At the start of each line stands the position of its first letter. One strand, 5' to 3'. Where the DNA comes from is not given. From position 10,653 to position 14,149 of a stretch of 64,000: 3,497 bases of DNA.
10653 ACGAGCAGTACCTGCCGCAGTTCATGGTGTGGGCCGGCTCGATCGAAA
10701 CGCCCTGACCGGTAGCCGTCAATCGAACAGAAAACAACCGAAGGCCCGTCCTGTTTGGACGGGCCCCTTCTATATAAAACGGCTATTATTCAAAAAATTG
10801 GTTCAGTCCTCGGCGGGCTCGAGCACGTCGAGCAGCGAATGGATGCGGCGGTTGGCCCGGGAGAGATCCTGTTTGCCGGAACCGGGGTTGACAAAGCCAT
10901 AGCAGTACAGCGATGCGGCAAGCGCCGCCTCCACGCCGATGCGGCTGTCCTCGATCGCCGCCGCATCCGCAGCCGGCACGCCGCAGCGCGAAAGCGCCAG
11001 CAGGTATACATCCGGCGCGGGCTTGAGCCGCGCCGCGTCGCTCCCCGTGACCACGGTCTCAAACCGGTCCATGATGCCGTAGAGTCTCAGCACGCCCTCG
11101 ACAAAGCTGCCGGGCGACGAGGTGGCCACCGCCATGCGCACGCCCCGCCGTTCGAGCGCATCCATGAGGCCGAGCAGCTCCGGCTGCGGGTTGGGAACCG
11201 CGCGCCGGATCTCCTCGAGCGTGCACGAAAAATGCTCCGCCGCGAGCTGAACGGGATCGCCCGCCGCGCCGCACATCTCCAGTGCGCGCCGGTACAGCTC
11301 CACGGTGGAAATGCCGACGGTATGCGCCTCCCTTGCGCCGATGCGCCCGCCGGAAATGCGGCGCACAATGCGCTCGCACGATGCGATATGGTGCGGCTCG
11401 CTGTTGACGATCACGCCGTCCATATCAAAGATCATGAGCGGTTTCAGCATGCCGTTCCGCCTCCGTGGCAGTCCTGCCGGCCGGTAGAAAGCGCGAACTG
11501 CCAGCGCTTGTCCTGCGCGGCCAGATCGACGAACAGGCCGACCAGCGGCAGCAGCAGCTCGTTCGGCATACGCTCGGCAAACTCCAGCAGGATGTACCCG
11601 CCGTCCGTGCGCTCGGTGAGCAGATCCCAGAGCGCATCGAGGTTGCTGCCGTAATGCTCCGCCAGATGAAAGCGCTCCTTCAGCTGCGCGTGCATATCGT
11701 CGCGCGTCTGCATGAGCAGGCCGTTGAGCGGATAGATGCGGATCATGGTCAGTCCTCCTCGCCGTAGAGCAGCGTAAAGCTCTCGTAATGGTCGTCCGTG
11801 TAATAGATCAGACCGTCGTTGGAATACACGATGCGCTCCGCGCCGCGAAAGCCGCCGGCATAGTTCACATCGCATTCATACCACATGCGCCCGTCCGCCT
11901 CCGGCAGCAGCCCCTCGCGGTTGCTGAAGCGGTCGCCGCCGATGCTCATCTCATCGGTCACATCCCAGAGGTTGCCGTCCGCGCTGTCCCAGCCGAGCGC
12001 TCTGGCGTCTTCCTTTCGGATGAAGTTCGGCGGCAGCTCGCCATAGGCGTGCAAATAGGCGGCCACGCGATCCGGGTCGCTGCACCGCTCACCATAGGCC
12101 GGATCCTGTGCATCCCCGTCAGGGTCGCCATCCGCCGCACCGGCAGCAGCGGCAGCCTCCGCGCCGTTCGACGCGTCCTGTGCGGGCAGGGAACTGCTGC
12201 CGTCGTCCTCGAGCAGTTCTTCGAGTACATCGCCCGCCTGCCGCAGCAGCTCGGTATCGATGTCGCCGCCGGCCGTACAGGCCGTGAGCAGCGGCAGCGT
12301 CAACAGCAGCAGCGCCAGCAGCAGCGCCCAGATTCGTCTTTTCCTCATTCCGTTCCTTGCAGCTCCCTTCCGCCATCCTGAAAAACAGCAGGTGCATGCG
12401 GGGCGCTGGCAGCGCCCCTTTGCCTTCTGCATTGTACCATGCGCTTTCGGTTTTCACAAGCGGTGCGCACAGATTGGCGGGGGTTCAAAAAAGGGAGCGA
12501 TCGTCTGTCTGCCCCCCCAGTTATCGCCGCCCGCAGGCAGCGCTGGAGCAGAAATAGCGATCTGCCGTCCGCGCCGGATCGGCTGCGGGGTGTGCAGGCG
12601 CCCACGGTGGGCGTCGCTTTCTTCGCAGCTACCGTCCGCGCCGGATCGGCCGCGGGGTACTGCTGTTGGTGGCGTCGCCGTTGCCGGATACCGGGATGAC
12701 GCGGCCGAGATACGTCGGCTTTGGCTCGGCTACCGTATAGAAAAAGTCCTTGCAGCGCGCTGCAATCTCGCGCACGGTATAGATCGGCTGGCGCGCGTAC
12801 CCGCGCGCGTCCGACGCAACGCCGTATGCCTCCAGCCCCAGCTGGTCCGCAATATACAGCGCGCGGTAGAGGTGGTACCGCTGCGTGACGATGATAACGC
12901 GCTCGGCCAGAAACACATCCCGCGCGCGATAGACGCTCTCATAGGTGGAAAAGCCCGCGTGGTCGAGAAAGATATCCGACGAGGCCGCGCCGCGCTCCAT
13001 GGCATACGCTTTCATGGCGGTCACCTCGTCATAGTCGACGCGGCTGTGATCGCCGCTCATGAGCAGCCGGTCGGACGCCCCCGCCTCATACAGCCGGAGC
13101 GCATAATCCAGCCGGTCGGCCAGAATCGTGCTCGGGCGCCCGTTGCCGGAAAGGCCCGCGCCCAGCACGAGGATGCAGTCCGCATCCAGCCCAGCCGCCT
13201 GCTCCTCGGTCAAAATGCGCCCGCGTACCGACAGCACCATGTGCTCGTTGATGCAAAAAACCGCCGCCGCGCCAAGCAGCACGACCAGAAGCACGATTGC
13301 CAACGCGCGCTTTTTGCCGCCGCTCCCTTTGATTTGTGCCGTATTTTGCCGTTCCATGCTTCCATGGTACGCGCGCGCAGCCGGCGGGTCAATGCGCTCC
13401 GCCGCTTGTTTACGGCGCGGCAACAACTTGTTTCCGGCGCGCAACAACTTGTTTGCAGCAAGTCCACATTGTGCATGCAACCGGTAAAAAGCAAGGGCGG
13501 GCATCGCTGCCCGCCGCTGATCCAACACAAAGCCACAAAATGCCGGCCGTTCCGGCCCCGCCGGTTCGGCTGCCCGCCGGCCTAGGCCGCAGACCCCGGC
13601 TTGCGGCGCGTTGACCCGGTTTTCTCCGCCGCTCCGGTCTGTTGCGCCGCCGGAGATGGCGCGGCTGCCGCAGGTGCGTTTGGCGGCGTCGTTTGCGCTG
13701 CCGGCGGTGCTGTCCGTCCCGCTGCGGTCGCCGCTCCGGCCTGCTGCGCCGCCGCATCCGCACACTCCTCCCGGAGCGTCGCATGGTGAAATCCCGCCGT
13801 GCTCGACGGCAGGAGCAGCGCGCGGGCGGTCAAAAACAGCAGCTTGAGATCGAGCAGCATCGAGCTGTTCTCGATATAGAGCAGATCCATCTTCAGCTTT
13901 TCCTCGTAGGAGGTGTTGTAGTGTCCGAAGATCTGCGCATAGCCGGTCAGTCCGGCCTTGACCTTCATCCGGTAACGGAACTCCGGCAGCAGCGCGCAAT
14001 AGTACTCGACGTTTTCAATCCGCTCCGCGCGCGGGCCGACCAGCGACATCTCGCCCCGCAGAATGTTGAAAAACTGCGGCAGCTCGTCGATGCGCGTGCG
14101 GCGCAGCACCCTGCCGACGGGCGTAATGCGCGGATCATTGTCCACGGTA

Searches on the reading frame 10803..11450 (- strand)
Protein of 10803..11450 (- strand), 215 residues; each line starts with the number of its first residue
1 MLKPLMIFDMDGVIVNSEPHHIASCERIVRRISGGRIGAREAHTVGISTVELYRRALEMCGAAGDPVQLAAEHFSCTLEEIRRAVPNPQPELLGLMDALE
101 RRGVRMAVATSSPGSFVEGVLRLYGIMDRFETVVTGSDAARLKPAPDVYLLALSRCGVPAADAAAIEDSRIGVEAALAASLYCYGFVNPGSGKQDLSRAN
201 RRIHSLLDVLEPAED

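Call 45: search_protein_families(library=pfam, proteins=[window:10803-11450:-], max_evalue=0.001)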
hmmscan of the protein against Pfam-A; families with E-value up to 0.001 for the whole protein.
window:10803-11450:- (215 aa): 3 families
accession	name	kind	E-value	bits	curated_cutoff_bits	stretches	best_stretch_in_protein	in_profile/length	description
PF13419.12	HAD_2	-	1.6e-21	77.7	23.8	1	7-183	2-175/178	Haloacid dehalogenase-like hydrolase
PF00702.32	Hydrolase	-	4.1e-21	76.7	26.4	1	6-179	4-190/191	haloacid dehalogenase-like hydrolase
PF12710.13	HAD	-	2.4e-05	25.3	27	1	7-135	2-140/189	haloacid dehalogenase-like hydrolase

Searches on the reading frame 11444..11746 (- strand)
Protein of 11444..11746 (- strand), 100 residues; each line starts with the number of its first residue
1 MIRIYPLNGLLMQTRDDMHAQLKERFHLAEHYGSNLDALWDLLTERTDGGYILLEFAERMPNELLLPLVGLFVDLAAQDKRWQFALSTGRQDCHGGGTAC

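Call 45: search_protein_families(library=pfam, proteins=[window:11444-11746:-], max_evalue=0.001)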
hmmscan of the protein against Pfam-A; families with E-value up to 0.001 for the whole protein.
window:11444-11746:- (100 aa): 1 family
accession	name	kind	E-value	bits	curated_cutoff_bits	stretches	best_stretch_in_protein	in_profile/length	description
PF01337.24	Barstar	-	3.9e-11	43.2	23.4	1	7-62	6-64/96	Barstar (barnase inhibitor)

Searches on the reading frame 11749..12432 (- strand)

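Call 45: search_protein_families(library=pfam, proteins=[window:11749-12432:-], max_evalue=0.001)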
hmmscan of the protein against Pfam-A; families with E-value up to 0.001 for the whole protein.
window:11749-12432:- (227 aa): 1 family
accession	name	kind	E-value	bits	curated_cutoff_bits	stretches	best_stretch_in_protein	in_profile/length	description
PF00545.25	Ribonuclease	-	5.2e-20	72.2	24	1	123-221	4-96/98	ribonuclease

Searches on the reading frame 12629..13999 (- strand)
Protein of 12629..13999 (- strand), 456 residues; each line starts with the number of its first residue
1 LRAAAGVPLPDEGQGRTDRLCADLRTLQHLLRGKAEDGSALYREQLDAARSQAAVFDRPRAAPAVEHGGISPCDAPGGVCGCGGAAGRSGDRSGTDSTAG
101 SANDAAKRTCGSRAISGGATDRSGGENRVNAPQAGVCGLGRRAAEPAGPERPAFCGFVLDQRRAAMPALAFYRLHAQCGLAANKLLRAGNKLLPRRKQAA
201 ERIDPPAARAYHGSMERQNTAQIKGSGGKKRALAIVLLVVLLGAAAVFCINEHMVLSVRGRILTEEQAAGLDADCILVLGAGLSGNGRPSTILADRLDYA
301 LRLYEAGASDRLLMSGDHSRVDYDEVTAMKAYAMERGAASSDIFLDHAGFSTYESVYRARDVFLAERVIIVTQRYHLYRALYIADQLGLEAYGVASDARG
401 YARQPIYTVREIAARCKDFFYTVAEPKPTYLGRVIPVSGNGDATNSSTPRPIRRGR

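Call 45: search_protein_families(library=pfam, proteins=[window:12629-13999:-], max_evalue=0.001)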
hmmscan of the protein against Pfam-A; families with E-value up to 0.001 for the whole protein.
window:12629-13999:- (456 aa): 1 family
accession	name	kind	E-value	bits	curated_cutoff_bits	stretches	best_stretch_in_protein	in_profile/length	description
PF02698.23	DUF218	-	2e-25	89.7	27.6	1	274-393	1-108/133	DUF218 domain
